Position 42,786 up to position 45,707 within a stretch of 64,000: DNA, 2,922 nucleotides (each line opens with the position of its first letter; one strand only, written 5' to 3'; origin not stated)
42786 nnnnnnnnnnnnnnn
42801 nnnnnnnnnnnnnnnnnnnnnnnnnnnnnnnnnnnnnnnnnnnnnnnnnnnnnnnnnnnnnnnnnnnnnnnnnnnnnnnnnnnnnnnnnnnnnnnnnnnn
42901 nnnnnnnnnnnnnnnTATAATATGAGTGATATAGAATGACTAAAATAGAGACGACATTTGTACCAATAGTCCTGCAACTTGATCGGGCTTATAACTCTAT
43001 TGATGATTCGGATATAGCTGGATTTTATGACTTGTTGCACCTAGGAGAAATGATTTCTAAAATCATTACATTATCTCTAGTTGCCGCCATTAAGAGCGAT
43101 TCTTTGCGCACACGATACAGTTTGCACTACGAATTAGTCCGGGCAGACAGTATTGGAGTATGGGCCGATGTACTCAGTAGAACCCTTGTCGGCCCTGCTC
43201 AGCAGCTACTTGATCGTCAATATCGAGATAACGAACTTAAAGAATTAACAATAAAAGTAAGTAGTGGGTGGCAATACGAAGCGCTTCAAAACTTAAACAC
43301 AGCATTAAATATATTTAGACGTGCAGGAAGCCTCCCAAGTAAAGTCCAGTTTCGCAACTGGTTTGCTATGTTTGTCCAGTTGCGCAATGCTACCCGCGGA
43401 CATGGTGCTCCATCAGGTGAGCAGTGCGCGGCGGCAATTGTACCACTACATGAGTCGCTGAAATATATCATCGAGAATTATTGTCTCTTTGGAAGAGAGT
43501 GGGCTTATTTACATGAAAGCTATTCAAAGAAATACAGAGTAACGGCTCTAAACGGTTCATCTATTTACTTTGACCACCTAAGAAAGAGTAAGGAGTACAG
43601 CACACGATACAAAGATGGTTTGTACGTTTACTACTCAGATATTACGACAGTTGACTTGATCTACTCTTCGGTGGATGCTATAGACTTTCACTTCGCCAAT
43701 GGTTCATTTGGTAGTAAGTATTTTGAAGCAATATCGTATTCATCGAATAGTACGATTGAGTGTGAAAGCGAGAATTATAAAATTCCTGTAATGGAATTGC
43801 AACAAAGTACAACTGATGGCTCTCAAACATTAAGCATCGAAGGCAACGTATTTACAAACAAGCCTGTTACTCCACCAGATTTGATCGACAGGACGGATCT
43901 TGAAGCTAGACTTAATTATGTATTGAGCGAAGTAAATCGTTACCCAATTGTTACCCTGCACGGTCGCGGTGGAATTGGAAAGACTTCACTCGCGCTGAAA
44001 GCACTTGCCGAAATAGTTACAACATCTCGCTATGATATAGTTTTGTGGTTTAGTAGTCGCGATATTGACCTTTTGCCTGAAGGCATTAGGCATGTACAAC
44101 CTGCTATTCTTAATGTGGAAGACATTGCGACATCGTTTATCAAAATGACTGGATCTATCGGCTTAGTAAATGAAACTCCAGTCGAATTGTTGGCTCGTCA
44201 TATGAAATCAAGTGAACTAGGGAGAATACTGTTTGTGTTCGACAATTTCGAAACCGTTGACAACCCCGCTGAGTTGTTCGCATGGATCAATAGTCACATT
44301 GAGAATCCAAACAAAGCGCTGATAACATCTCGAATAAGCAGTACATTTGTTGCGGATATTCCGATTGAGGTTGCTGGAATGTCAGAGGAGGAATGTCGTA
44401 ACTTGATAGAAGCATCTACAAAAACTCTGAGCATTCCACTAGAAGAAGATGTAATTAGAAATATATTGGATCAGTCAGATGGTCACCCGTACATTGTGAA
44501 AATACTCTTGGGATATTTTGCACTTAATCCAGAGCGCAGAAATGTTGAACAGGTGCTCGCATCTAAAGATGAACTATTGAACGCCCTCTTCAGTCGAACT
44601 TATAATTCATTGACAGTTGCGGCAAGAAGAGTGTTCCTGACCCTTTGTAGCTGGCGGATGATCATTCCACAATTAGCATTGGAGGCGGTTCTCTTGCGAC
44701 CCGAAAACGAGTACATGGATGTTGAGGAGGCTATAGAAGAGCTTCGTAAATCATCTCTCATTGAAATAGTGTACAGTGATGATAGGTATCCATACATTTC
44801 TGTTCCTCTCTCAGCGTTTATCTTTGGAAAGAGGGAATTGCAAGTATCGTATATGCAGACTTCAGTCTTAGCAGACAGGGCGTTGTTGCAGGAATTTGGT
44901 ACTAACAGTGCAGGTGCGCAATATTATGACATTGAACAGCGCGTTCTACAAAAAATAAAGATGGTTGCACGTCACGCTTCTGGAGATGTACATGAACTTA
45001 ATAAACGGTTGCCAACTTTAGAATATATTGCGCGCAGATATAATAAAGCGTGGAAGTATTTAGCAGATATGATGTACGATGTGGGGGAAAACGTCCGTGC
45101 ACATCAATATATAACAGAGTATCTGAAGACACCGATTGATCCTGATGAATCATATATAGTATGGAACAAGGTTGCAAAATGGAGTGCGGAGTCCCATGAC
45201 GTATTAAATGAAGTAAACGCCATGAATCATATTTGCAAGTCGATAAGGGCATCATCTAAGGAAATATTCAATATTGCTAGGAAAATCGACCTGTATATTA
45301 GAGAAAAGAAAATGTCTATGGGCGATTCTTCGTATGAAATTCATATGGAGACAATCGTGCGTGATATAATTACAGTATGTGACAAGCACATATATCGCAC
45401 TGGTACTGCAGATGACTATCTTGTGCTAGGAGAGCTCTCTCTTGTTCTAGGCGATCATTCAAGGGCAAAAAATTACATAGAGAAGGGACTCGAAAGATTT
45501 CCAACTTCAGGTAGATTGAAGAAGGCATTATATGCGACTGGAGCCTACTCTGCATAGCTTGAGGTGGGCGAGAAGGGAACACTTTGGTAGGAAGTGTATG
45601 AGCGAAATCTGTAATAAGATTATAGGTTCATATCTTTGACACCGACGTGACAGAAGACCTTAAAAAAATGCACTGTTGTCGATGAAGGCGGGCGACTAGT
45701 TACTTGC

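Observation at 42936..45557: STAND NTPase with an uncharacterised ~330-aa N-terminal domain carrying a HEPN-like R-x5-H motif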

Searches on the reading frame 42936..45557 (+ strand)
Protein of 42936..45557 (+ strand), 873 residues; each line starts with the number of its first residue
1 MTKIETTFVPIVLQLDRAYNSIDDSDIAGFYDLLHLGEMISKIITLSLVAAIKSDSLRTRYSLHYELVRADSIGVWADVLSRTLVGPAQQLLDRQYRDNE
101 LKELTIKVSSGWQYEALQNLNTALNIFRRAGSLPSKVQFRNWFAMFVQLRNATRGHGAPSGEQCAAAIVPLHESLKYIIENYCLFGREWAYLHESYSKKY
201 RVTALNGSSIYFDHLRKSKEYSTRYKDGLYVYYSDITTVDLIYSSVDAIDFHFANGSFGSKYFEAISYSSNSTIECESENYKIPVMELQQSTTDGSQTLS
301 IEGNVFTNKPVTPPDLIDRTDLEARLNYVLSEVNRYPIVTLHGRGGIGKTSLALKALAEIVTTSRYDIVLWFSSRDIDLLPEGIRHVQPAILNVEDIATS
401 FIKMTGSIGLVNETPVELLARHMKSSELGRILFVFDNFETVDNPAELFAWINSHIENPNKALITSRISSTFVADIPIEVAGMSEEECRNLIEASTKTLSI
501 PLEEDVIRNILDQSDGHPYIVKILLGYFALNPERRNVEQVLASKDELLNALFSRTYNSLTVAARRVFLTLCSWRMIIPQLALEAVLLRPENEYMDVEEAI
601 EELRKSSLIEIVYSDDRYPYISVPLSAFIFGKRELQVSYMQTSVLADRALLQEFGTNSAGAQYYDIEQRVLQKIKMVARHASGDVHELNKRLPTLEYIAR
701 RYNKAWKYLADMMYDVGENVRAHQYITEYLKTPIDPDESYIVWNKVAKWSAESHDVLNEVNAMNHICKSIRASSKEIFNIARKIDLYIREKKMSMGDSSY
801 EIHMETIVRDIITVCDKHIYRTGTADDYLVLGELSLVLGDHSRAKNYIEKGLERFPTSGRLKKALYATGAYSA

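Call 3: search_protein_families(library=pfam, proteins=[window:42936-45557:+], max_evalue=1)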
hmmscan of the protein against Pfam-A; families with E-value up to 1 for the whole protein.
window:42936-45557:+ (873 aa): 10 families
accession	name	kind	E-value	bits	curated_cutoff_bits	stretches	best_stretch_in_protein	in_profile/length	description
PF00931.28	NB-ARC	-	1.9e-10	40.9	23.5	1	326-545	8-225/248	NB-ARC domain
PF13428.12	TPR_14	-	5.4e-06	27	23.5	1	828-865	4-41/44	Tetratricopeptide repeat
PF07719.23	TPR_2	-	0.00069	20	27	1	827-857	3-33/34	Tetratricopeptide repeat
PF05729.18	NACHT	-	0.0016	18.8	26.7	1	339-491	3-160/167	NACHT domain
PF13191.12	AAA_16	-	0.0018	19.2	32.6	1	322-375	8-63/167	AAA ATPase domain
PF25199.1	nSTAND_NTPase5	-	0.033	14.4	34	1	329-395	34-103/145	Novel STAND NTPase 5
PF09439.16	SRPRB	-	0.053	13.3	25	1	416-505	61-157/178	Signal recognition particle receptor beta subunit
PF13181.12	TPR_8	-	0.086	13.5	25.7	0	828-856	4-32/34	Tetratricopeptide repeat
PF20720.3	nSTAND3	-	0.11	12.7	27.2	1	331-369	12-49/155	Novel STAND NTPase 3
PF01111.24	CKS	-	0.14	12.8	27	0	94-129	31-66/68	Cyclin-dependent kinase regulatory subunit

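Call 4: search_protein_families(library=padloc, proteins=[window:42936-45557:+], max_evalue=1)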
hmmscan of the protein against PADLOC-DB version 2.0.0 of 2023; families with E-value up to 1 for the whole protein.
window:42936-45557:+ (873 aa): 1 family
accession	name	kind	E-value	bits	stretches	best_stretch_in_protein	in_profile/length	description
PDLC00914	TRIP13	-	0.022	12.2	1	333-371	68-106/302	TRIP13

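Call 5: search_protein_families(library=ncbifam, proteins=[window:42936-45557:+], max_evalue=1)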
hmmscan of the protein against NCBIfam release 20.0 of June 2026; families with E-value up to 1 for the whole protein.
window:42936-45557:+ (873 aa): 4 families
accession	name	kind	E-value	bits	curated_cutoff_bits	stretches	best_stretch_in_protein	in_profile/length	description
NF040586.1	FxSxx_TPR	equivalog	5.9e-09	35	300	1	315-496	7-167/830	FxSxx-COOH system tetratricopeptide repeat protein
TIGR02521.1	type_IV_pilW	equivalog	0.038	13.5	154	1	661-749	128-215/234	type IV pilus biogenesis/stability protein PilW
NF001645.0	PRK00420.1-2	equivalog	0.044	13.8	162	1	662-699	56-93/106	hypothetical protein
TIGR00262.1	trpA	equivalog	0.17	10.8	102.35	1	461-522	110-171/256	tryptophan synthase subunit alpha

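Call 9: search_protein_families(library=phrogs, proteins=[window:42936-45557:+], max_evalue=1)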
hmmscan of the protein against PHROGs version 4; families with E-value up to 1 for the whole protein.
window:42936-45557:+ (873 aa): 5 families
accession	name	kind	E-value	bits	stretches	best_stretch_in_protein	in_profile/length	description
phrog_24039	-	unknown function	4.5e-18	66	1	316-570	187-437/780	-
phrog_6841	-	unknown function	2e-06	27.9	1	477-524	228-275/470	-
phrog_2765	-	other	0.093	12.5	1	336-376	251-291/443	PhoH-like phosphate starvation-inducible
phrog_6628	-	unknown function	0.19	11.2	1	707-758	128-177/685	-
phrog_124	-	DNA, RNA and nucleotide metabolism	0.26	11.6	1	331-356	38-63/382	Sak4-like ssDNA annealing protein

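Call 10: search_solved_structures(query=window:42936-45557:+, max_evalue=1)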
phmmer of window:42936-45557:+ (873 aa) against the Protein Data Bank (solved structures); distinct sequences matched with E-value up to 1: 0.

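Call 11: find_homologous_proteins(query=window:42936-45557:+, max_evalue=0.001)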
Query window:42936-45557:+ (873 aa): 1216 proteins with E <= 0.001 among 8000 candidates; the best 120 are listed.
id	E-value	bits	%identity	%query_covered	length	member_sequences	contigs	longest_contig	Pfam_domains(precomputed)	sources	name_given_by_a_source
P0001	0.0e+0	1959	100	100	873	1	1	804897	PF13428.13,PF00931.29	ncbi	-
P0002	1.1e-215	737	44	98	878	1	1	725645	PF00931.29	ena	-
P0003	1.7e-212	726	42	99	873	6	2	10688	PF14516.13,PF07719.24,PF00931.29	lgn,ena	-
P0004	7.8e-212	724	43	97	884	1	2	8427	PF05729.19,PF00931.29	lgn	-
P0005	7.3e-211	721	45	96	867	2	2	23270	PF00931.29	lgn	-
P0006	7.5e-211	721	44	97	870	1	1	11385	PF13181.13,PF07719.24,PF00931.29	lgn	-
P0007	2.7e-209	716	42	98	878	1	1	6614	PF05729.19,PF00931.29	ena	-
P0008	1.6e-208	713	43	99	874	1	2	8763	PF14559.13,PF00515.35,PF13428.13,PF07719.24,PF00931.29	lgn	-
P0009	5.0e-208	711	42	97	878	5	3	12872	PF05729.19,PF00931.29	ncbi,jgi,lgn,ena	-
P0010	3.0e-206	705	42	98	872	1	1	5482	PF00515.35,PF05729.19,PF07719.24,PF00931.29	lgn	-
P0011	3.1e-206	705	42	99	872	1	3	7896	PF00515.35,PF07719.24,PF00931.29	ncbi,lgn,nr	ncbi:MAG: hypothetical protein H6574_25755 [Lewinellaceae bacterium]|nr:hypothetical protein [Lewine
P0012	4.8e-206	705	43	96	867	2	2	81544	PF05729.19,PF00931.29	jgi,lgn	jgi:tetratricopeptide (TPR) repeat protein/energy-coupling factor transporter ATP-binding protein Ec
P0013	3.5e-205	702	42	98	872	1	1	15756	PF13428.13,PF14516.13,PF07719.24,PF00931.29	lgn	-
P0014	4.4e-205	702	42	98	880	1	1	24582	PF05729.19,PF00931.29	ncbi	-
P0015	3.1e-204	699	42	97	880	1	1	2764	PF24883.3,PF05729.19,PF13181.13,PF07719.24,PF25199.2,PF00931.29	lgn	-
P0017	8.3e-204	697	41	98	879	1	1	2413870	PF05729.19,PF00931.29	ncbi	ncbi:MAG: NB-ARC domain-containing protein [Chitinophagaceae bacterium]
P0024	5.8e-194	665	41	95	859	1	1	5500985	PF05729.19,PF14516.13,PF00931.29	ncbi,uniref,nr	ncbi:hypothetical protein IMCC3317_04080 [Kordia antarctica]|uniref:NB-ARC domain-containing protein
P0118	4.5e-175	602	38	97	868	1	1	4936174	PF00931.29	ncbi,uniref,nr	ncbi:NB-ARC domain-containing protein [Alicyclobacillus sp. ALC3]|uniref:NB-ARC domain-containing pr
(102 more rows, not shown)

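Call 54: find_encoding_contigs(protein=P0001, flank=10000, max_places=3)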
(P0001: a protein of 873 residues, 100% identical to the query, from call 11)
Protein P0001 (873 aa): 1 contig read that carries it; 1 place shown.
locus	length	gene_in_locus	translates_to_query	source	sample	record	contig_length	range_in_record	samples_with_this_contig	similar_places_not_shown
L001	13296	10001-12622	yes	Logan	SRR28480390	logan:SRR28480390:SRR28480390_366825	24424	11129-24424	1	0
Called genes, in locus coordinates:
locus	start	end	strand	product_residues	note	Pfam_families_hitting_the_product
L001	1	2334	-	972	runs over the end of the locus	PF18962:Por_Secre_tail (weak)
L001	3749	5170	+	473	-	-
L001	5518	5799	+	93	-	-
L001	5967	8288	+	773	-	PF14870:PSII_BNR (faint), PF13088:BNR_2 (faint), PF15902:Sortilin-Vps10 (faint), PF18962:Por_Secre_tail (weak)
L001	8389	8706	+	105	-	-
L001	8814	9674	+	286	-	-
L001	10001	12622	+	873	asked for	PF13428:TPR_14 (faint), PF00931:NB-ARC (weak)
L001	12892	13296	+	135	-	?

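Call 55: find_encoding_contigs(protein=P0024, flank=10000, max_places=2)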
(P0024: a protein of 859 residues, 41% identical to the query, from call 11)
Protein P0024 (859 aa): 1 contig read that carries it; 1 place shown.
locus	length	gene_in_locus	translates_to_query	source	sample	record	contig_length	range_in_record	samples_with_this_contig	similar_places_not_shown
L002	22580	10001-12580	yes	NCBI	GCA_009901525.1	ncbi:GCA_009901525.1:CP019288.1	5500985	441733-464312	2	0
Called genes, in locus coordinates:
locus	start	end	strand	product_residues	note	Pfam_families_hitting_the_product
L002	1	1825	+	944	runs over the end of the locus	PF13385:Laminin_G_3, PF01565:FAD_binding_4, PF08031:BBE (weak)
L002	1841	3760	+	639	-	PF17990:LodA_N, PF18417:LodA_C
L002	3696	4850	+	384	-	PF01494:FAD_binding_3, PF00070:Pyr_redox (faint), PF04820:Trp_halogenase (weak), PF05834:Lycopene_cycl (faint), PF07992:Pyr_redox_2 (weak), PF12831:FAD_oxidored (faint), PF13738:Pyr_redox_3 (faint), PF04820:Trp_halogenase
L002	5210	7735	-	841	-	PF00246:Peptidase_M14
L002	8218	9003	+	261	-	PF01936:NYN, PF12872:OST-HTH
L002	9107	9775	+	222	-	PF13560:HTH_31 (weak), PF01381:HTH_3, PF12844:HTH_19 (weak), PF13443:HTH_26 (weak)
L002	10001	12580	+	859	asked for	PF00931:NB-ARC, PF14516:AAA_35 (faint), PF05729:NACHT (weak)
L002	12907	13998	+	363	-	PF01926:MMR_HSR1, PF02421:FeoB_N, PF06071:YchF-GTPase_C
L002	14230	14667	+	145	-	-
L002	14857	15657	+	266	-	-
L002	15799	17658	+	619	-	PF02518:HATPase_c, PF00204:DNA_gyraseB, PF01751:Toprim, PF00986:DNA_gyraseB_C (weak)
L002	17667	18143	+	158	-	-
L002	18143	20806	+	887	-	PF00521:DNA_topoisoIV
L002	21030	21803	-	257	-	-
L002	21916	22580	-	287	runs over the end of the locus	PF10988:DUF2807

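Call 56: find_encoding_contigs(protein=P0017, flank=10000, max_places=2)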
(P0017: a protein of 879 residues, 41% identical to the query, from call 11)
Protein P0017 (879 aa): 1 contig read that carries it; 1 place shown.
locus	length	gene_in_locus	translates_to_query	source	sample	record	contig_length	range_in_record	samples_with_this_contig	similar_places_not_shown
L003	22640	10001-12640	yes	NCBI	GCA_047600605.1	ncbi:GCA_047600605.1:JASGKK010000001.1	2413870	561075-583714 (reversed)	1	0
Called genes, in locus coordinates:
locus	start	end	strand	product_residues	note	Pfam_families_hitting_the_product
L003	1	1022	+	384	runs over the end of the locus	PF06965:Na_H_antiport_1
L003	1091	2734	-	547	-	PF06835:LptC (faint), PF13100:OstA_2, PF03968:LptD_N (weak)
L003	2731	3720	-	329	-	PF28542:DUF8434, PF02470:MlaD, PF28544:Helical_needle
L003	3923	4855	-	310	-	PF08240:ADH_N, PF00107:ADH_zinc_N, PF13602:ADH_zinc_N_2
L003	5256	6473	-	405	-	PF00023:Ank (faint), PF13606:Ank_3 (faint), PF13857:Ank_5 (faint), PF12796:Ank_2, PF13637:Ank_4 (weak)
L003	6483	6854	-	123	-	PF00903:Glyoxalase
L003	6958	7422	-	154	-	-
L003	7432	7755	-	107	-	-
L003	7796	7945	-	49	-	-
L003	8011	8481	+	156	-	PF12833:HTH_18, PF00165:HTH_AraC (weak)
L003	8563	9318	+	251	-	PF00106:adh_short, PF08659:KR, PF13561:adh_short_C2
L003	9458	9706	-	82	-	PF01541:GIY-YIG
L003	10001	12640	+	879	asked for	PF00931:NB-ARC (weak), PF05729:NACHT (faint)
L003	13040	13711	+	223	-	PF03167:UDG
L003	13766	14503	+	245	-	PF01553:Acyltransferase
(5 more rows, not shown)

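Call 57: find_encoding_contigs(protein=P0118, flank=10000, max_places=2)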
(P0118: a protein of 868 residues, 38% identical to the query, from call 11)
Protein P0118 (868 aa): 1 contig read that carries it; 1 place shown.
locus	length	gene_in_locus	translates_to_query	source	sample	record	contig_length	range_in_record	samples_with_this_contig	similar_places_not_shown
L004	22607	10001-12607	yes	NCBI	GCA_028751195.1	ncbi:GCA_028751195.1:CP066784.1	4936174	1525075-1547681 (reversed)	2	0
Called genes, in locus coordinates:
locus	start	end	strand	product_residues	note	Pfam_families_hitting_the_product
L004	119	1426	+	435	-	PF00078:RVT_1 (weak)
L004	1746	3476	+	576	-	PF14104:DUF4277, PF01609:DDE_Tnp_1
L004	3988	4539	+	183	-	PF00078:RVT_1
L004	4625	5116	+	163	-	PF00078:RVT_1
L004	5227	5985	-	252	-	PF01695:IstB_IS21, PF00308:Bac_DnaA (weak)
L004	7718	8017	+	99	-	-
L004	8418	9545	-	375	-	-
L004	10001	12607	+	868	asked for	PF00931:NB-ARC (faint)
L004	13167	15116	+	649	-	PF13589:HATPase_c_3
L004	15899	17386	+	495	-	PF05598:DUF772, PF13586:DDE_Tnp_1_2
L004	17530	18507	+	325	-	-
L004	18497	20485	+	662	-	PF04851:ResIII (weak), PF00270:DEAD, PF00271:Helicase_C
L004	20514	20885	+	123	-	-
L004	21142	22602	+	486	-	-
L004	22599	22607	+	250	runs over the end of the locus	PF01695:IstB_IS21, PF00308:Bac_DnaA (weak)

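Call 58: find_encoding_contigs(protein=P0002, flank=10000, max_places=2)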
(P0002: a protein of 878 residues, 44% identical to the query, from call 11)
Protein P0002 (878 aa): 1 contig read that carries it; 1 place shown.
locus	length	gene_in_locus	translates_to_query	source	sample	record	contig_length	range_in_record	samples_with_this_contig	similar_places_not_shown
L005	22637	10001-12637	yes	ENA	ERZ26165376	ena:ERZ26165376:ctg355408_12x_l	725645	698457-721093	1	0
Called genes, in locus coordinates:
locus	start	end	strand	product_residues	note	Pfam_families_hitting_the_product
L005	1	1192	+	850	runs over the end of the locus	PF00144:Beta-lactamase, PF07075:NamZ_N, PF20732:NamZ_C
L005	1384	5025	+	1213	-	PF13620:CarboxypepD_reg, PF13715:CarbopepD_reg_2, PF22904:NOMO1-like_2nd (weak), PF07715:Plug, PF25183:OMP_b-brl_4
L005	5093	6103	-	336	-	PF12895:ANAPC3 (faint), PF13429:TPR_15, PF13432:TPR_16 (weak), PF13414:TPR_11, PF14559:TPR_19 (weak), PF13432:TPR_16, PF14559:TPR_19 (weak), PF13414:TPR_11, +12 more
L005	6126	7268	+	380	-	PF01979:Amidohydro_1, PF07969:Amidohydro_3 (weak)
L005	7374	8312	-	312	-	PF00892:EamA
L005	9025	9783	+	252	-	-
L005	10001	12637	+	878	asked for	PF00931:NB-ARC (weak)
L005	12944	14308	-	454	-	PF00364:Biotin_lipoyl, PF25997:BSH_YhbJ (weak), PF02817:E3_binding, PF00198:2-oxoacid_dh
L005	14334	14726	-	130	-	PF01541:GIY-YIG (weak)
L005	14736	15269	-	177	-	PF00561:Abhydrolase_1, PF06821:Ser_hydrolase, PF12146:Hydrolase_4 (faint)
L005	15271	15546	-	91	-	-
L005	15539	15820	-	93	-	PF04365:BrnT_toxin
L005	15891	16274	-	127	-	PF14281:PDDEXK_4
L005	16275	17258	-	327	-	PF02779:Transket_pyr, PF02780:Transketolase_C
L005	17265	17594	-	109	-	PF02452:PemK_toxin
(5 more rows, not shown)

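Call 59: find_related_loci(query=A1, collection=genome_contigs, flank=10000)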
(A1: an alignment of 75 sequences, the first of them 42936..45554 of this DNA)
Query A1 (873 aa) in genome_contigs; peptide patterns used: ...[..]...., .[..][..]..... (x = any residue, [..] = any of these).
422 stretches matched a pattern; 300 encode a relative of the query (tblastn E <= 1e-3); the best 80 are kept; 80 distinct loci.
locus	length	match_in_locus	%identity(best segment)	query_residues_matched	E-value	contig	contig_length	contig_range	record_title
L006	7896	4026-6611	42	4-863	0e+0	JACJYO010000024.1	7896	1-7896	MAG: Lewinellaceae bacterium isolate HK-STAS-BACT-40 HK-STAS-BACT-40_24, whole genome shotgun sequence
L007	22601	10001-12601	41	6-863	0e+0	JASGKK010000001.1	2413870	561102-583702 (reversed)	MAG: Chitinophagaceae bacterium isolate 5N583 JMF-2111-06-0005.ont.bin.583_0, whole genome shotgun sequence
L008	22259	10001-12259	44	10-756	0e+0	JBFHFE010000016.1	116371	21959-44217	MAG: Draconibacterium sp. isolate Mix_sand07.2021.05.G.117 k141_2248245_length_116371_cov_74.9860, whole genome shotgun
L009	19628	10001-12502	41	17-853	0e+0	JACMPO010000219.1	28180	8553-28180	MAG: Flavobacterium sp. isolate LF-bin-351 FL-bin-351-contig-k141_2093375, whole genome shotgun sequence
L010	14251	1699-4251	40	8-863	0e+0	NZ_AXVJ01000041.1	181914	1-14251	Runella limosa DSM 17973 K339DRAFT_scaffold00013.13_C, whole genome shotgun sequence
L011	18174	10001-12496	41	16-853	0e+0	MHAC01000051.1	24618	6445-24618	MAG: Ignavibacteria bacterium GWF2_33_9 gwf2_scaffold_3289, whole genome shotgun sequence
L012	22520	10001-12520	40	8-853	0e+0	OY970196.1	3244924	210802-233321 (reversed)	MAG: uncultured Chitinophagaceae bacterium isolate MFD09671.bin.c.4 genome assembly, chromosome: 1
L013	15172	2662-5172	41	17-854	0e+0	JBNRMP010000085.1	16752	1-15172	MAG: Anaerohalosphaeraceae bacterium isolate UACH.mcgr k127_562768, whole genome shotgun sequence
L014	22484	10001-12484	41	21-853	0e+0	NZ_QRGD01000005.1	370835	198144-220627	Aureibaculum luteum strain SM1352 SM1352_scaffold5, whole genome shotgun sequence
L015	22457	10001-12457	42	8-826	0e+0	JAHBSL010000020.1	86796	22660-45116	MAG: Acidobacteria bacterium isolate ACE_ACI7 ACI7_20, whole genome shotgun sequence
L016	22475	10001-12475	41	24-853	0e+0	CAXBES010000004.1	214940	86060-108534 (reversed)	MAG TPA_asm: uncultured Ulvibacter sp. isolate ERR2762121_binner12_Refined_64 genome assembly, contig: ERZ3421540.142, w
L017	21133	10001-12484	39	23-853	0e+0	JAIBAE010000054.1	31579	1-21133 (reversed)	MAG: Bacteroidota bacterium isolate SSF3 NODE_26515_length_31579_cov_6.193342, whole genome shotgun sequence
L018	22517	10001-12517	39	8-852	0e+0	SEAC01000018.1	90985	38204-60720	MAG: Chitinophagaceae bacterium isolate PMG_218 scaffold_899, whole genome shotgun sequence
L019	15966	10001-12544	40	2-854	0e+0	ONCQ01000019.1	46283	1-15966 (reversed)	uncultured Prevotellaceae bacterium isolate RUG192 genome assembly, contig: scaffold_325, whole genome shotgun sequence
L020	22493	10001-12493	41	24-853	0e+0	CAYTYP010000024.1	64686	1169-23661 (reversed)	MAG TPA_asm: uncultured Acidobacteriota bacterium isolate SRP192927_co7_584 genome assembly, contig: NODE_548_length_646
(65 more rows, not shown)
